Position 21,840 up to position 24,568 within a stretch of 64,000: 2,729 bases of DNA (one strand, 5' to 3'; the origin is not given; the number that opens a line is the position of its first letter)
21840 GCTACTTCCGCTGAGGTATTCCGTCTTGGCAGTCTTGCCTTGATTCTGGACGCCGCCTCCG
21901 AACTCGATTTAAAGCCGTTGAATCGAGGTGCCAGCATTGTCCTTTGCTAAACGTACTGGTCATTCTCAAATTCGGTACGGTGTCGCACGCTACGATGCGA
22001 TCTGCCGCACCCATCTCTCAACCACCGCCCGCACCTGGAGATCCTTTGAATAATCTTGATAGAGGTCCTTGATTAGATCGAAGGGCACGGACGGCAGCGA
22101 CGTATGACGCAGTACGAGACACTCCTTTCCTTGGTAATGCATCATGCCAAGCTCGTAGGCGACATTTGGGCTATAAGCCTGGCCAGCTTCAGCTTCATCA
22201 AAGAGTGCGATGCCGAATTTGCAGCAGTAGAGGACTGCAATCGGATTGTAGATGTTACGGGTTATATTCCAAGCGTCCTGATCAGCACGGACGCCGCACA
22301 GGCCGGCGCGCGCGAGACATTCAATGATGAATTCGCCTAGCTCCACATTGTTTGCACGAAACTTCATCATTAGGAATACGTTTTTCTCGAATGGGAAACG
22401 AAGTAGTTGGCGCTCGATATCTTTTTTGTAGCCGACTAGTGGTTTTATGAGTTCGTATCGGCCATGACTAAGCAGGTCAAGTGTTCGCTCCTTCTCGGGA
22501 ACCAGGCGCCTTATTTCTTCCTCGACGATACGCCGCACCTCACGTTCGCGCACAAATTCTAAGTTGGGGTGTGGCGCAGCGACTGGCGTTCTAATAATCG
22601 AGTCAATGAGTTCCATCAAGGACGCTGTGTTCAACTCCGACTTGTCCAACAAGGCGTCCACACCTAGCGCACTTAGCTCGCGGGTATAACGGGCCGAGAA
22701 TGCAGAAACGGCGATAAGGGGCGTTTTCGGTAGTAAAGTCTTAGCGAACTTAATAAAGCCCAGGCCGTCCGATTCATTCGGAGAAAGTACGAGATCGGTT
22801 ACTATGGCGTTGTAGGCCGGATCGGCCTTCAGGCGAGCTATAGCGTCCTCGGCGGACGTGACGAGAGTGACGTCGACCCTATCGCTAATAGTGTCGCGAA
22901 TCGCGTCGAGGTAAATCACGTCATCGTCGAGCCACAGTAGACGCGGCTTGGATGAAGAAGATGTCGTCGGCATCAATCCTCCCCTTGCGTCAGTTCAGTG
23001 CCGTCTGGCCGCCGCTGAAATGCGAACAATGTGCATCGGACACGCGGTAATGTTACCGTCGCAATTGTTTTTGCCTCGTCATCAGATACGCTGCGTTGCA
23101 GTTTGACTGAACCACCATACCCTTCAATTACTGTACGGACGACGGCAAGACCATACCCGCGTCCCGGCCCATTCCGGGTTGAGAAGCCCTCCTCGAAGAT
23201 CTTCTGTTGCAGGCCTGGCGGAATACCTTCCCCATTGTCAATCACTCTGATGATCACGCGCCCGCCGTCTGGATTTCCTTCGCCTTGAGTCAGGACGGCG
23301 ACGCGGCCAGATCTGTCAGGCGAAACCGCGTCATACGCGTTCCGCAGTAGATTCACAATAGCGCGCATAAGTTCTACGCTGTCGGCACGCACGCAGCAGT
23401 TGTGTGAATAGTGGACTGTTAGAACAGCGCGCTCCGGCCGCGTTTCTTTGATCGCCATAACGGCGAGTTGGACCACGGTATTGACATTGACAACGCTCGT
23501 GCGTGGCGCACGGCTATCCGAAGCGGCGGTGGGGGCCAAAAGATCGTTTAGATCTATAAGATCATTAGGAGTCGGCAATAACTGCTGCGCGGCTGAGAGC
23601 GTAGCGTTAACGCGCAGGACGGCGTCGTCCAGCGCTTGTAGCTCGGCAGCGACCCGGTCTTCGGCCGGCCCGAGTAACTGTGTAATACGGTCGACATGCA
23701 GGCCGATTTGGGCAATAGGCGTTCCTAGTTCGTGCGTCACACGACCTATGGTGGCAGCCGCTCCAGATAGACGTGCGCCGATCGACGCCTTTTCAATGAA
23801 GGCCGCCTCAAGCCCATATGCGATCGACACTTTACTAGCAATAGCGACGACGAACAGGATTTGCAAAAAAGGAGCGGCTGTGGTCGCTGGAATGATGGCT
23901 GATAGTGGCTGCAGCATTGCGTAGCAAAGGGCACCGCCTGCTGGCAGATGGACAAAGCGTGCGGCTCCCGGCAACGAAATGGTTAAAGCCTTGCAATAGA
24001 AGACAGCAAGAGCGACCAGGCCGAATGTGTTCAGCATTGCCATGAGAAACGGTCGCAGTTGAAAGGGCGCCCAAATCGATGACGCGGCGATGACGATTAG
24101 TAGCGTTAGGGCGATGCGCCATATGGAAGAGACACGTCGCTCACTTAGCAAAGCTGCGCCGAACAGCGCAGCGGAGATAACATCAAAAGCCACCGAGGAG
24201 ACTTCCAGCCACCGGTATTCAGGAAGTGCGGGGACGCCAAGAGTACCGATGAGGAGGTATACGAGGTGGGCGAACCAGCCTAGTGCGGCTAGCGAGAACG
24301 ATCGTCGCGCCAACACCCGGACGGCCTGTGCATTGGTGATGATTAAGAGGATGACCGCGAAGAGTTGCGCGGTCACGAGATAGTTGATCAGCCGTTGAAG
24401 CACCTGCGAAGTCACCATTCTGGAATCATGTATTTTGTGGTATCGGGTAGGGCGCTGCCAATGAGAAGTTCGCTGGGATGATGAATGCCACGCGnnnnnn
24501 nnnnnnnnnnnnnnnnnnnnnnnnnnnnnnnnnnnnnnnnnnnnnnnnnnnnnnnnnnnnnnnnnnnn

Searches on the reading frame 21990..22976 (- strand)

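Call 23: search_protein_families(library=pfam, proteins=[window:21990-22976:-], max_evalue=0.01)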
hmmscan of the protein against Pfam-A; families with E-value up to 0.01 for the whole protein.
window:21990-22976:- (328 aa): 1 family
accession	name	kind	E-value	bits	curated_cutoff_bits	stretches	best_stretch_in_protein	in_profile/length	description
PF00072.30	Response_reg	-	1.1e-05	26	30.2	1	16-122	4-108/111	Response regulator receiver domain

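Call 85: search_protein_families(library=padloc, proteins=[window:21990-22976:-], max_evalue=0.001)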
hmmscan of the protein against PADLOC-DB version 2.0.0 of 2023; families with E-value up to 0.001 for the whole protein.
window:21990-22976:- (328 aa): 0 families

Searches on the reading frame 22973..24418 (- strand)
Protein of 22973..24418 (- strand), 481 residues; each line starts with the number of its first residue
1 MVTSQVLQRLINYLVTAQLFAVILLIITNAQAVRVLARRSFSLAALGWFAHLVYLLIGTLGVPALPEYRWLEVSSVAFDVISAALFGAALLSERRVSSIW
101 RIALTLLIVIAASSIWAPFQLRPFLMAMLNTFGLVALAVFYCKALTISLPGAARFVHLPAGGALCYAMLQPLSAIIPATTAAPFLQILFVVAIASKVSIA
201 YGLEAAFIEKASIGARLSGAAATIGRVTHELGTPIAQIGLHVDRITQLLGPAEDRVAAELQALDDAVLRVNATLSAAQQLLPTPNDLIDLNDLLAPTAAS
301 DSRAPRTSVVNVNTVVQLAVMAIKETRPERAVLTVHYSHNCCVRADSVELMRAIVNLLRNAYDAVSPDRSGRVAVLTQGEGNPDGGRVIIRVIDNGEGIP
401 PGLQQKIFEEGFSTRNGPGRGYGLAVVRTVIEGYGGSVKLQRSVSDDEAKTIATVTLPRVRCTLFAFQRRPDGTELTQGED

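Call 23: search_protein_families(library=pfam, proteins=[window:22973-24418:-], max_evalue=0.01)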
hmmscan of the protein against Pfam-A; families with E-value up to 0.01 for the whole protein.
window:22973-24418:- (481 aa): 2 families
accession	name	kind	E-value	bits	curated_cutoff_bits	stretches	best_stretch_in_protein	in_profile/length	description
PF02518.31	HATPase_c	-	9.6e-21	74.7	26.4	1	346-459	2-109/111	Histidine kinase-, DNA gyrase B-, and HSP90-like ATPase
PF14501.12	HATPase_c_5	-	0.0005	20.4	22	1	348-442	4-90/102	GHKL domain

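Call 85: search_protein_families(library=padloc, proteins=[window:22973-24418:-], max_evalue=0.001)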
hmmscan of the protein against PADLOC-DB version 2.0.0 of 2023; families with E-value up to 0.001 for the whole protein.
window:22973-24418:- (481 aa): 0 families
